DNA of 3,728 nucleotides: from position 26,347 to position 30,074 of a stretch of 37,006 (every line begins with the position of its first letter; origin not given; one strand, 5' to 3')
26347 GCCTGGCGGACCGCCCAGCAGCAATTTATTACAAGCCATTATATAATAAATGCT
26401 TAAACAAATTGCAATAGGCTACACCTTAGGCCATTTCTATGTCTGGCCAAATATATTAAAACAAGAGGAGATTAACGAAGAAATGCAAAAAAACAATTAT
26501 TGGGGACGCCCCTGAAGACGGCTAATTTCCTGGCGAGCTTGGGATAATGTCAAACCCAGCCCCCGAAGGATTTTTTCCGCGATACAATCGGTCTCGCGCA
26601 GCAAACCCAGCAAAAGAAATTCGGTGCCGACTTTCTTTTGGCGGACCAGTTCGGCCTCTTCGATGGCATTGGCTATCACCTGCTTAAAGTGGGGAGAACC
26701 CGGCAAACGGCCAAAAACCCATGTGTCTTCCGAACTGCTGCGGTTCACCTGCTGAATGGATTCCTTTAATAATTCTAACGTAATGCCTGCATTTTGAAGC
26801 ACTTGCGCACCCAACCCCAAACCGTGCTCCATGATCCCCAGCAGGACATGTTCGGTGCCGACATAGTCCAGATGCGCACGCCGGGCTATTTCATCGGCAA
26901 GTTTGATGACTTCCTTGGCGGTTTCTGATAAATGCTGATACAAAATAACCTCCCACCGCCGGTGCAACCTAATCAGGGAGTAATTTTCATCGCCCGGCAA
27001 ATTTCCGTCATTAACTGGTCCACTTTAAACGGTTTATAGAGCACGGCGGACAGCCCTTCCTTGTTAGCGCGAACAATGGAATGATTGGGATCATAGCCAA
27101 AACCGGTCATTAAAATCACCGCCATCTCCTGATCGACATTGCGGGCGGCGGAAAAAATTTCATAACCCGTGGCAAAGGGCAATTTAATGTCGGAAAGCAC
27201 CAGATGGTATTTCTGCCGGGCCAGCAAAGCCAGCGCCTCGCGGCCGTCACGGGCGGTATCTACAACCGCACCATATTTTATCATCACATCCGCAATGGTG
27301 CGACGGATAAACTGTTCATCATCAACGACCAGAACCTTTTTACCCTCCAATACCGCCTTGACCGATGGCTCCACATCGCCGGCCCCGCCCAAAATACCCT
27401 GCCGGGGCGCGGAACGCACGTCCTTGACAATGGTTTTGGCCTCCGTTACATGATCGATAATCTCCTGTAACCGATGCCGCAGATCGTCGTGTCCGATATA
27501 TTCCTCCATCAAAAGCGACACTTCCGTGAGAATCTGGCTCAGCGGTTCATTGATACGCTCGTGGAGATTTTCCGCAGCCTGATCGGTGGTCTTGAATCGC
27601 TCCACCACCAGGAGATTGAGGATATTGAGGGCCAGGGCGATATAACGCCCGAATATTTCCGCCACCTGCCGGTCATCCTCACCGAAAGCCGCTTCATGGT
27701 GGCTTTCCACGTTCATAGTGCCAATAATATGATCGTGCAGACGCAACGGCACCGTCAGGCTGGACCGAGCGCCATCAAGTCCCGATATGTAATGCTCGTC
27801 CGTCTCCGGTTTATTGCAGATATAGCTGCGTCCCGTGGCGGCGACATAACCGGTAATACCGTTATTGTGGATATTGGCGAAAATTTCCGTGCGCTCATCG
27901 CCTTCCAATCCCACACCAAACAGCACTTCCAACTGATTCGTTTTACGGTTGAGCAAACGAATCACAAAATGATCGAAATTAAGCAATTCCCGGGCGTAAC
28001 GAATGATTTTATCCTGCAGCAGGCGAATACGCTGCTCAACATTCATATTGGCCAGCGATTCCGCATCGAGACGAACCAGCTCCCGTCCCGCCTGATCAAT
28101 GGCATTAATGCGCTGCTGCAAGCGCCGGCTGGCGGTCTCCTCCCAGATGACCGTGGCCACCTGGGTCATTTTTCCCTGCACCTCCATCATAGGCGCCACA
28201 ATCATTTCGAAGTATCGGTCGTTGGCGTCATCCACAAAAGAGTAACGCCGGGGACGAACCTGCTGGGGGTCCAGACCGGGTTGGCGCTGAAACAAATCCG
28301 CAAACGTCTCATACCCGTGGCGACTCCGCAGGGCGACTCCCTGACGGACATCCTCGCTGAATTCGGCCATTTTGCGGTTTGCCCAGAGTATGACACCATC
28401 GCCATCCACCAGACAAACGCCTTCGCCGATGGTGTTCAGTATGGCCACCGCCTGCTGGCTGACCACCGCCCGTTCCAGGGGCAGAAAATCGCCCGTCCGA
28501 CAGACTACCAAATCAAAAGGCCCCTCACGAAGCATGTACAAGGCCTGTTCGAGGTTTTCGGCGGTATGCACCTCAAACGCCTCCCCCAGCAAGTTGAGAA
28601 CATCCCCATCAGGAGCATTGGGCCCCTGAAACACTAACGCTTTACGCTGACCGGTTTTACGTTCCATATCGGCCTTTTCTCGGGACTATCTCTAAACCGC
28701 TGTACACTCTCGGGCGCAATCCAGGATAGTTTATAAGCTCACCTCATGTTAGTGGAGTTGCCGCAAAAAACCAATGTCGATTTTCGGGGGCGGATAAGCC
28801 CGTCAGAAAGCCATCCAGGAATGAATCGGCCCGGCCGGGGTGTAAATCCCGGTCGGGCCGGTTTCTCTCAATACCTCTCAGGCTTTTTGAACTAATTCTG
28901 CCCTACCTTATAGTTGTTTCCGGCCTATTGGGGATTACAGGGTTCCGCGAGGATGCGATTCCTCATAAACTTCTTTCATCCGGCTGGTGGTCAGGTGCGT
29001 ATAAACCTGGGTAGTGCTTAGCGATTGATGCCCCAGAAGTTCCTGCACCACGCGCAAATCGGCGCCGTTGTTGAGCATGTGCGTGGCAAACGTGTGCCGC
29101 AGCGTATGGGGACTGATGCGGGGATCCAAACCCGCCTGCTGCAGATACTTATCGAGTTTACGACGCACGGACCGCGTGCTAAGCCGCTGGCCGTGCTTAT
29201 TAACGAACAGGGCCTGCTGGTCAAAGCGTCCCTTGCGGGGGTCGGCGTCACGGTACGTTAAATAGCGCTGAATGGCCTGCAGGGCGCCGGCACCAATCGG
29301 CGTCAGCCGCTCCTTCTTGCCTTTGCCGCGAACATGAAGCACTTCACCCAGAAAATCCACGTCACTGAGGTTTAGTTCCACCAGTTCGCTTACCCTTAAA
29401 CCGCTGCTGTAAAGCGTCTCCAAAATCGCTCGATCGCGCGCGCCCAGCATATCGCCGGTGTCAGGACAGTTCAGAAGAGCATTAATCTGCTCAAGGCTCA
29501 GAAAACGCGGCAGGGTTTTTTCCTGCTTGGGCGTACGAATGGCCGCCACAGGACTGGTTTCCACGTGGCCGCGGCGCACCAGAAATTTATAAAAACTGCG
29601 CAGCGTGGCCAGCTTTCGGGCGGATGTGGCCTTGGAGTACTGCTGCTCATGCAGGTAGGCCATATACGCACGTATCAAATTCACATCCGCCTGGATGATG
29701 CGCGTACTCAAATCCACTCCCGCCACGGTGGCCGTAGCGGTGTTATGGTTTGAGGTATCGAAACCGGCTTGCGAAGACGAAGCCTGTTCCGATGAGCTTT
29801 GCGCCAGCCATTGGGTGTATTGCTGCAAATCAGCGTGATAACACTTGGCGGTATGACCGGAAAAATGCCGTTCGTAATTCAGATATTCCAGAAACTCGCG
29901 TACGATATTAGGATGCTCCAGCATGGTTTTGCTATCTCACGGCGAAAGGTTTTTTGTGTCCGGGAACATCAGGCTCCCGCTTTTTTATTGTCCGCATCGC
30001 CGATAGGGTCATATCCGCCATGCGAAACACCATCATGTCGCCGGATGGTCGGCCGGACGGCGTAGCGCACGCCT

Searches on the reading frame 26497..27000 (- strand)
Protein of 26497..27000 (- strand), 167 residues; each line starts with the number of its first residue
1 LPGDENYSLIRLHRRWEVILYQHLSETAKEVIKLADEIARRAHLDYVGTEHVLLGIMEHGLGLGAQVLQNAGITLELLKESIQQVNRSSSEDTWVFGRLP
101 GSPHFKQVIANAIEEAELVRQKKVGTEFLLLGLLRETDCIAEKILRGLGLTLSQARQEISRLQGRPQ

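Call 6: search_protein_families(library=pfam, proteins=[window:26497-27000:-], max_evalue=0.01)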
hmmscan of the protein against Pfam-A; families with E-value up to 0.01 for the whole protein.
window:26497-27000:- (167 aa): 2 families
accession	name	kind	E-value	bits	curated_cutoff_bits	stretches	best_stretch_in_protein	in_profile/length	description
PF02861.25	Clp_N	-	1.4e-22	80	20.7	2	35-85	1-51/53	Clp amino terminal domain, pathogenicity island component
PF00156.33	Pribosyltran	-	0.0033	17.2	26.3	0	29-87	9-67/158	Phosphoribosyl transferase domain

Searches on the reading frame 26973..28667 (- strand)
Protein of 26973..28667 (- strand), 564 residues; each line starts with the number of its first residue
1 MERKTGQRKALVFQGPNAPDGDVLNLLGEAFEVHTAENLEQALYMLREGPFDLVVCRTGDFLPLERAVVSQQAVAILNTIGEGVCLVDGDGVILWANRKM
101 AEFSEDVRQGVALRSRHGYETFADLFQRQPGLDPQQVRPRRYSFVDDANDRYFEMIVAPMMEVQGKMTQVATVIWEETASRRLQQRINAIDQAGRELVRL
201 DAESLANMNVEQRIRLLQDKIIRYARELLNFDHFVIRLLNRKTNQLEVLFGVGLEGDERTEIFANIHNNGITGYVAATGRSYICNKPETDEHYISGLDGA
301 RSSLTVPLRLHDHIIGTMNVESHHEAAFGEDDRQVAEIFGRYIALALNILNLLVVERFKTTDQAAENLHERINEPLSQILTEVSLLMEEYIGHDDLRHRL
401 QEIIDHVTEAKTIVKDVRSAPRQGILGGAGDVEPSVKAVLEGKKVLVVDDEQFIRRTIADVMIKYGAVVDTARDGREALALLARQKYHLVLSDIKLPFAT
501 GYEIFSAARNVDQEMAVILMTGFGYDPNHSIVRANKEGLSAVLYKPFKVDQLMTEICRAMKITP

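Call 6: search_protein_families(library=pfam, proteins=[window:26973-28667:-], max_evalue=0.01)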
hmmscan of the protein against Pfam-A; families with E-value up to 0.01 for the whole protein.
window:26973-28667:- (564 aa): 7 families
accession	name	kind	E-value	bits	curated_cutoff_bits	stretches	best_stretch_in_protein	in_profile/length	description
PF00072.30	Response_reg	-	5.3e-24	85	30.2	1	445-556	1-110/111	Response regulator receiver domain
PF13185.12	GAF_2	-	1.8e-16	61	28.6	1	217-347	7-135/136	GAF domain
PF01590.32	GAF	-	8e-14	52.8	22.4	1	219-347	7-133/133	GAF domain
PF13492.12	GAF_3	-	1.6e-09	38.7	27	1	219-347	7-127/129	GAF domain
PF00989.32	PAS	-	3.8e-07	30.5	22.6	1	74-170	4-106/113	PAS fold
PF13188.13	PAS_8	-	0.00024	21.3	21.8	1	75-105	5-35/65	PAS domain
PF08448.16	PAS_4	-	0.0019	18.8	23.1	0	78-180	2-108/110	PAS fold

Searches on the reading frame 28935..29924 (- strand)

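Call 6: search_protein_families(library=pfam, proteins=[window:28935-29924:-], max_evalue=0.01)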
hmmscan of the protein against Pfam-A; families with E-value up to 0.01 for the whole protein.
window:28935-29924:- (329 aa): 4 families
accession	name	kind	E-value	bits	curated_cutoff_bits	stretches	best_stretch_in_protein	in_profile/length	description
PF00589.27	Phage_integrase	-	1.1e-51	175.5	27.1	1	141-313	2-170/172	Phage integrase family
PF02899.23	Phage_int_SAM_1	-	2e-15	57.3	22.3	2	76-119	40-83/83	Phage integrase, N-terminal SAM-like domain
PF13102.12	Phage_int_SAM_5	-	2.6e-05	24.9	22.3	1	79-127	46-94/98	Phage integrase SAM-like domain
PF13495.12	Phage_int_SAM_4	-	7.9e-05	23.4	27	0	84-117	46-80/85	Phage integrase, N-terminal SAM-like domain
